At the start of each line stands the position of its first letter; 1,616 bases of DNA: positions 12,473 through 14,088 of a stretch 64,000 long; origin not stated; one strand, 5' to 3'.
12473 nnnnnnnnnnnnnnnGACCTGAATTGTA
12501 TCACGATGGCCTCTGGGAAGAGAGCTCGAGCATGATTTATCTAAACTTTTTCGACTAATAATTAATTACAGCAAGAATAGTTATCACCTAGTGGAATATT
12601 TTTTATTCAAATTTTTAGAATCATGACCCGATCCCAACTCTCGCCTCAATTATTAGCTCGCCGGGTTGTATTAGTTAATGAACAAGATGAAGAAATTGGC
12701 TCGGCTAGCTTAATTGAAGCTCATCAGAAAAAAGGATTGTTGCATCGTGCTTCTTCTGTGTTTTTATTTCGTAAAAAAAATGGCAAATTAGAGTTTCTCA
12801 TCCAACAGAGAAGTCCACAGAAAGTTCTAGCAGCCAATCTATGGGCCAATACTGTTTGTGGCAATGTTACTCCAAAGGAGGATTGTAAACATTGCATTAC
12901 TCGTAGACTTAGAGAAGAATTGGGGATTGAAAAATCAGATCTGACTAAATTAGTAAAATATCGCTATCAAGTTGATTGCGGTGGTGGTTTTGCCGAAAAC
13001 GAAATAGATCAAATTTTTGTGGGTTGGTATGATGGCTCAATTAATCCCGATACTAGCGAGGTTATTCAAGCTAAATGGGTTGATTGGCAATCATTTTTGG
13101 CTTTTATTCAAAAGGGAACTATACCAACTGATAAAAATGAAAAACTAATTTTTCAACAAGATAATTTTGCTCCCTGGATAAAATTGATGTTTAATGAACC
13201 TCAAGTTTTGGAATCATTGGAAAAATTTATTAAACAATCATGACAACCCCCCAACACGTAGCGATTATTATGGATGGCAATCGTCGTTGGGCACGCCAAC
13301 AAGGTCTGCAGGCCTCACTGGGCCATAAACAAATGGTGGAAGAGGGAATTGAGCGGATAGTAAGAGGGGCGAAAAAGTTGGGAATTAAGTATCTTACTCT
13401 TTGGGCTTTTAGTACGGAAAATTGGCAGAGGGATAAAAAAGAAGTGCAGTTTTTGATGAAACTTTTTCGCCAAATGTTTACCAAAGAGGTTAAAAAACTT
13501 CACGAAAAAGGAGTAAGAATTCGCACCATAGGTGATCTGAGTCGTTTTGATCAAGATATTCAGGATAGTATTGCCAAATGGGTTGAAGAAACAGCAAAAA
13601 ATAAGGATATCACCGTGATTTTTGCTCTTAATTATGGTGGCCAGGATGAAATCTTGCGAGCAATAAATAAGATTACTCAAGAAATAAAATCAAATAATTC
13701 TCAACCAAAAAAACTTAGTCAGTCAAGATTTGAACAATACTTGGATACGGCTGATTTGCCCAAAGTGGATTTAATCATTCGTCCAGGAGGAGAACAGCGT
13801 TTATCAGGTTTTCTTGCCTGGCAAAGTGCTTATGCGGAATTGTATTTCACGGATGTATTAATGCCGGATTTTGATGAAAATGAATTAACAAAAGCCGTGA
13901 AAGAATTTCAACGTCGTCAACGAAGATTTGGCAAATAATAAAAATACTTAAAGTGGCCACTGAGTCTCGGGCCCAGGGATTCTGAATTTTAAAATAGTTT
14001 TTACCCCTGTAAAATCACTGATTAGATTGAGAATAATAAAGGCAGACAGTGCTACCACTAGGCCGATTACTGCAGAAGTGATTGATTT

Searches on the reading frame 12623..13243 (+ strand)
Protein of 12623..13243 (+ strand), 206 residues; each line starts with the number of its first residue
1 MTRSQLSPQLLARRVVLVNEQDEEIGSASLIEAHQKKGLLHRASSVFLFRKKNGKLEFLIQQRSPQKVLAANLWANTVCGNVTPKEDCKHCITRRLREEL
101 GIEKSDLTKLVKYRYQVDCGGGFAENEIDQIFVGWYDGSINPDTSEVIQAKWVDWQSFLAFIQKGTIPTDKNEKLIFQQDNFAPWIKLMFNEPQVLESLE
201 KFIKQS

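Call 3: search_protein_families(library=pfam, proteins=[window:12623-13243:+], max_evalue=0.01)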
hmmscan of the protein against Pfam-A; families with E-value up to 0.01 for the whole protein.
window:12623-13243:+ (206 aa): 2 families
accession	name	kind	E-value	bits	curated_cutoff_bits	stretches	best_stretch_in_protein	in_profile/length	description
PF00293.34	NUDIX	-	9.4e-16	58.5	21.1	1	40-158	2-118/134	NUDIX domain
PF14815.12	NUDIX_4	-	0.004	17.4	35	1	46-111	2-59/113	NUDIX domain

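Call 4: search_protein_families(library=ncbifam, proteins=[window:12623-13243:+], max_evalue=0.01)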
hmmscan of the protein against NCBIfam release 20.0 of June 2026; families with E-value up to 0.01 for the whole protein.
window:12623-13243:+ (206 aa): 8 families
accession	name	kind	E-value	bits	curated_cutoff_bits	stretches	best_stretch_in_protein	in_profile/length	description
NF002995.0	PRK03759.1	equivalog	9.3e-38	129.7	127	1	13-166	7-158/185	isopentenyl-diphosphate Delta-isomerase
TIGR02150.1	IPP_isom_1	equivalog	5.1e-27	94.7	105.8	1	15-188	1-157/159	isopentenyl-diphosphate delta-isomerase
NF041653.1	Nud_hyd_Meth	equivalog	5.8e-08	32.7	300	1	19-155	6-135/170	Nudix hydrolase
NF011922.0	PRK15393.1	equivalog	5.1e-07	29.5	152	1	15-116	13-110/182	NUDIX hydrolase YfcD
NF006530.0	PRK08999.1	equivalog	1.5e-05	24.2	245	1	56-116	18-76/315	Nudix family hydrolase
NF008044.0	PRK10776.1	equivalog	0.00071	19.5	148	1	52-117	12-75/130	8-oxo-dGTP diphosphatase MutT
TIGR00586.1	mutt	equivalog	0.00089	19.3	97.9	1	53-116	14-75/129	8-oxo-dGTP diphosphatase MutT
NF007834.0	PRK10546.1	equivalog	0.0033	17.2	156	1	58-104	17-61/135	pyrimidine (deoxy)nucleoside triphosphate diphosphatase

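Call 16: find_encoding_contigs(protein=window:12623-13243:+, flank=10000, max_places=1)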
Protein window:12623-13243:+ (206 aa): 24 contigs read that carry it; 1 place shown.
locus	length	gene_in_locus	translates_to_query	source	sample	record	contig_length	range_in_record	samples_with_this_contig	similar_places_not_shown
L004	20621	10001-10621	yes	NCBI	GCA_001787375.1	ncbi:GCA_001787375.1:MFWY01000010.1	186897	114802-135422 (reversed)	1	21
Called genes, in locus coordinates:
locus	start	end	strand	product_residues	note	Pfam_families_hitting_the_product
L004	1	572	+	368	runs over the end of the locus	PF00712:DNA_pol3_beta, PF02767:DNA_pol3_beta_2, PF02768:DNA_pol3_beta_3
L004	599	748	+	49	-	PF00468:Ribosomal_L34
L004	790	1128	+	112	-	PF00825:Ribonuclease_P (weak)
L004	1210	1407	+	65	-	PF01809:YidD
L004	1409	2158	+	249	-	PF02096:60KD_IMP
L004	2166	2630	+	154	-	PF01424:R3H (weak)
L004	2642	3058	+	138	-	PF00075:RNase_H, PF13456:RVT_3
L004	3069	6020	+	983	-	PF13196:DUF4012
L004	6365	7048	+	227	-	PF01386:Ribosomal_L25p, PF14693:Ribosomal_TL5_C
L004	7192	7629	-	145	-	-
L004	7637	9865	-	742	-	PF00133:tRNA-synt_1, PF09334:tRNA-synt_1g (weak), PF13603:tRNA-synt_1_2, PF09334:tRNA-synt_1g (weak), PF08264:Anticodon_1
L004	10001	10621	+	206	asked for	PF00293:NUDIX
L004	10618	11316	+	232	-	PF01255:Prenyltransf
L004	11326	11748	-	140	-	PF18895:T4SS_pilin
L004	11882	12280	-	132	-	PF18895:T4SS_pilin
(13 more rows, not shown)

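Call 40: search_protein_families(library=ncbifam, proteins=[P0029, P0239], max_evalue=0.001)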
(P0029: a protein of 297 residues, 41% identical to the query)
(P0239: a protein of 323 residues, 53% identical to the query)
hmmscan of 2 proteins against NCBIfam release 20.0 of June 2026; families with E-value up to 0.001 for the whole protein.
P0029 (297 aa): 10 families
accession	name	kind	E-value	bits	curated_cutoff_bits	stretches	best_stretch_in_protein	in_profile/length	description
TIGR00549.1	mevalon_kin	equivalog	4e-47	161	163.05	1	9-262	2-269/276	mevalonate kinase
NF003036.0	PRK03926.1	equivalog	2.3e-27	95.9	403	1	6-286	4-281/302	mevalonate kinase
NF002288.1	PRK01212.1-4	equivalog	2.8e-10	39.7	194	1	78-287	84-277/303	homoserine kinase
NF003006.0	PRK03817.1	equivalog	2.4e-09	36.6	443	1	51-138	69-156/352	galactokinase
TIGR01220.1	Pmev_kin_Gr_pos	equivalog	1.1e-07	31.2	165.7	0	84-148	118-182/358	phosphomevalonate kinase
TIGR00191.1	thrB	equivalog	6.7e-07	28.4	168.25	1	57-152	67-156/304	homoserine kinase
NF040957.1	Arch_PMK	equivalog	2.3e-06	27.4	500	1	83-286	92-299/316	phosphomevalonate kinase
NF011205.0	PRK14611.1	equivalog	2.4e-05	24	364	0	46-145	51-155/275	4-(cytidine 5'-diphospho)-2-C-methyl-D-erythritol kinase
TIGR00131.1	gal_kin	equivalog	7.5e-05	21.8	226.65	1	56-203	96-239/388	galactokinase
TIGR01920.1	Shik_kin_archae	equivalog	0.00068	19.1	126.85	0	48-111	48-110/266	shikimate kinase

P0239 (323 aa): 20 families
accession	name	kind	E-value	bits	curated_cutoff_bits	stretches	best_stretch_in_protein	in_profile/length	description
NF003036.0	PRK03926.1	equivalog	6e-61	206.2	403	1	4-322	2-299/302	mevalonate kinase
TIGR00549.1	mevalon_kin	equivalog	8.9e-52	176.3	163.05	1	8-288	1-275/276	mevalonate kinase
TIGR01220.1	Pmev_kin_Gr_pos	equivalog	2.7e-31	108.9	165.7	2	6-170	3-180/358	phosphomevalonate kinase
NF040957.1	Arch_PMK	equivalog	4.9e-26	92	500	1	6-313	2-308/316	phosphomevalonate kinase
NF049969.1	GlMnHpPKinHddA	equivalog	2.5e-16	60.1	600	1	35-320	40-334/338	D-glycero-D-manno-heptose 7-phosphate kinase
NF003006.0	PRK03817.1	equivalog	6.2e-16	58.3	443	2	226-304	248-327/352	galactokinase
NF002288.1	PRK01212.1-4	equivalog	6.1e-15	55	194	1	79-305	61-281/303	homoserine kinase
NF003705.0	PRK05322.1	equivalog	1.3e-11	43.9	385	1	229-301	286-360/388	galactokinase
NF040656.1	GHMP_GYDIA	hypoth_equivalog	1.6e-10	40.7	225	1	5-299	1-285/299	GYDIA family GHMP kinase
TIGR00131.1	gal_kin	equivalog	2.9e-09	36.3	226.65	1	228-302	286-362/388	galactokinase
NF001816.0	PRK00555.1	equivalog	6.7e-09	35.2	509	1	227-304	260-338/363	galactokinase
TIGR01920.1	Shik_kin_archae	equivalog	9.4e-09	35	126.85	1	76-140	51-115/266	shikimate kinase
TIGR01219.1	Pmev_kin_ERG8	equivalog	3.7e-08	32.7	376.95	0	108-179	156-243/456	phosphomevalonate kinase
NF003472.0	PRK05101.1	equivalog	2.1e-07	30.2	499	0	3-140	20-158/382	galactokinase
TIGR00191.1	thrB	equivalog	2.7e-07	29.7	168.25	1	76-305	61-280/304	homoserine kinase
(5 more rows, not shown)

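Call 86: search_solved_structures(query=window:12623-13243:+, max_evalue=0.001, show_alignments=2)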
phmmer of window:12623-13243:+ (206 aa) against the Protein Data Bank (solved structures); distinct sequences matched with E-value up to 0.001: 13.
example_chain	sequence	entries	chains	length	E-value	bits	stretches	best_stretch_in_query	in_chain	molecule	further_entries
3hyq_A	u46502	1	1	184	1e-17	67.7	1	12-158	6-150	Isopentenyl-diphosphate Delta-isomerase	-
2dho_A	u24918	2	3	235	1.3e-15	60.9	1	8-164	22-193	Isopentenyl-diphosphate delta-isomerase 1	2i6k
2icj_A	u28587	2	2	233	1.7e-15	60.5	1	8-164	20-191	Isopentenyl-diphosphate delta isomerase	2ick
1i9a_A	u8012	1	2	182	1.4e-13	54.2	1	13-160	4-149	ISOPENTENYL-DIPHOSPHATE DELTA-ISOMERASE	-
1nfs_A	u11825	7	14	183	1.4e-13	54.2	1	13-160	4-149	ISOPENTENYL-DIPHOSPHATE DELTA-ISOMERASE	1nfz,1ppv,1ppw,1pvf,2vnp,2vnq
1x84_A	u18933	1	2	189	1.6e-13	54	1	13-160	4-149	Isopentenyl-diphosphate delta-isomerase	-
1hzt_A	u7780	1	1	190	1.6e-13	54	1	13-160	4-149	ISOPENTENYL DIPHOSPHATE DELTA-ISOMERASE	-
2b2k_A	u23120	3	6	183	5.1e-13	52.4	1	13-160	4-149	Isopentenyl-diphosphate delta-isomerase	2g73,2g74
1x83_A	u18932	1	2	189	5.6e-13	52.2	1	13-160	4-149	Isopentenyl-diphosphate delta-isomerase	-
1ow2_A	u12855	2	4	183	2.6e-12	50.1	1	13-160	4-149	ISOPENTENYL-DIPHOSPHATE DELTA-ISOMERASE | ISOPENTENYL DIPHOSPHATE DELTA-ISOMERASE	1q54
1r67_A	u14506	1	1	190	2.8e-12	50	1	13-160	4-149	Isopentenyl-diphosphate delta-isomerase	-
1hx3_A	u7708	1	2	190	2.9e-12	49.9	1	13-160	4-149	ISOPENTENYL DIPHOSPHATE DELTA-ISOMERASE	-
2pny_A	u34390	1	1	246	9.7e-08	35.1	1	9-154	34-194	Isopentenyl-diphosphate Delta-isomerase 2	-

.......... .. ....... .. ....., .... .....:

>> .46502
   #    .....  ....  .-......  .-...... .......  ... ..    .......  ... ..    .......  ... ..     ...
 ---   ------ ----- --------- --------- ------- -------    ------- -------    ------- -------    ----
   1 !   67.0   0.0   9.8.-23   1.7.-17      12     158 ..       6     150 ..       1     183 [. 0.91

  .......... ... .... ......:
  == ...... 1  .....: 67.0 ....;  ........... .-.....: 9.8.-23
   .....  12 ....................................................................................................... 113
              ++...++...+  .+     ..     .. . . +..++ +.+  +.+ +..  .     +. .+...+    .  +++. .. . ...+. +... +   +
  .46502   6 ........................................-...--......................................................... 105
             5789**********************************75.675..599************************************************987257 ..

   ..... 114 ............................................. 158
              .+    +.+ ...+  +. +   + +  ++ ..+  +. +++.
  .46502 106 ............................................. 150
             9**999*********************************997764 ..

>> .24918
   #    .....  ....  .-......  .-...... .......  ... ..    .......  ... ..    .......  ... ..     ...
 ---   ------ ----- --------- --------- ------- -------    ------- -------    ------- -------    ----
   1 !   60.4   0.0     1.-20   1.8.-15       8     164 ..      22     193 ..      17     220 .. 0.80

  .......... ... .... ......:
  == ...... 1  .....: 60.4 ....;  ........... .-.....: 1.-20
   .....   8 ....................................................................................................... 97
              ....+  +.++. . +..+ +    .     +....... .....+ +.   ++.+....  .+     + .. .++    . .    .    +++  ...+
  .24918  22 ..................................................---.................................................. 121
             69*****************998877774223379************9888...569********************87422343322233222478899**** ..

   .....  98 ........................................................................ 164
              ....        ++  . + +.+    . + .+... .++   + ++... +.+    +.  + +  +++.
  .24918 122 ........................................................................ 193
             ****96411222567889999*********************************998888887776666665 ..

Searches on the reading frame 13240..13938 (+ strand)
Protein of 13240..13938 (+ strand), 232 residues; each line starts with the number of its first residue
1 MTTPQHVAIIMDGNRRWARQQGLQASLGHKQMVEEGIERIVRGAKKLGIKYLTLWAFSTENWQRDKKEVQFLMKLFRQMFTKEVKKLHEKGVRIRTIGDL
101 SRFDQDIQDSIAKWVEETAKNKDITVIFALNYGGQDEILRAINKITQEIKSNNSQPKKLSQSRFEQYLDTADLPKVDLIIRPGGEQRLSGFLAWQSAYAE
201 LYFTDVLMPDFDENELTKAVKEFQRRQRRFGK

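Call 3: search_protein_families(library=pfam, proteins=[window:13240-13938:+], max_evalue=0.01)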
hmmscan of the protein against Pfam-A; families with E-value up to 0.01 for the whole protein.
window:13240-13938:+ (232 aa): 1 family
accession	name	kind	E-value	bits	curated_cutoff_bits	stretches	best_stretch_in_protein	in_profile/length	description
PF01255.24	Prenyltransf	-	7.7e-82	274.5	27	1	10-231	1-219/219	Putative undecaprenyl diphosphate synthase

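Call 4: search_protein_families(library=ncbifam, proteins=[window:13240-13938:+], max_evalue=0.01)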
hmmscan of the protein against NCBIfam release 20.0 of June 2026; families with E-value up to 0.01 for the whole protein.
window:13240-13938:+ (232 aa): 16 families
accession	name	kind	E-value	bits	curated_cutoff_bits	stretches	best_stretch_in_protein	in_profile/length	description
NF011405.0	PRK14830.1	equivalog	1.8e-86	289.8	304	1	3-232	22-250/251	undecaprenyl pyrophosphate synthase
TIGR00055.1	uppS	equivalog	3.5e-85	285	109.55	1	4-231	2-228/228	polyprenyl diphosphate synthase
NF011407.0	PRK14833.1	equivalog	1.2e-82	277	325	1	3-232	4-231/233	di-trans,poly-cis-decaprenylcistransferase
NF011408.0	PRK14834.1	equivalog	6.4e-82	274.8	348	1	1-231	15-244/252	isoprenyl transferase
NF011406.0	PRK14831.1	subfamily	7.6e-81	271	375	1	3-232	23-251/256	undecaprenyl pyrophosphate synthase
NF011404.0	PRK14829.1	equivalog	7.2e-72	241.8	372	1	3-232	30-258/260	isoprenyl transferase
NF011413.0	PRK14840.1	equivalog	6.5e-71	238.9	410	1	3-232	18-250/250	isoprenyl transferase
NF007596.1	PRK10240.1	equivalog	7e-70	235.2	418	1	3-231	15-242/251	(2E,6E)-farnesyl-diphosphate-specific ditrans,polycis-undecaprenyl-diphosphate synthase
NF011411.0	PRK14838.1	equivalog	1.4e-69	234.1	417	1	3-232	12-238/244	isoprenyl transferase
NF011415.0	PRK14842.1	equivalog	2.1e-67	227.1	360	1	2-231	7-236/241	isoprenyl transferase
NF011412.0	PRK14839.1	equivalog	2.4e-67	226.8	334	1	6-231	12-227/240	di-trans,poly-cis-decaprenylcistransferase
NF011402.0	PRK14827.1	equivalog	1.4e-64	218.2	535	1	3-232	67-295/296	decaprenyl diphosphate synthase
NF011414.0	PRK14841.1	equivalog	5.8e-63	212.7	401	1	1-231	1-228/233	isoprenyl transferase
NF011410.0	PRK14837.1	equivalog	1.2e-57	195.1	342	1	3-232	6-230/230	undecaprenyl pyrophosphate synthase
NF011409.0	PRK14835.1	equivalog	2.9e-57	194.1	425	1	3-232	45-279/279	isoprenyl transferase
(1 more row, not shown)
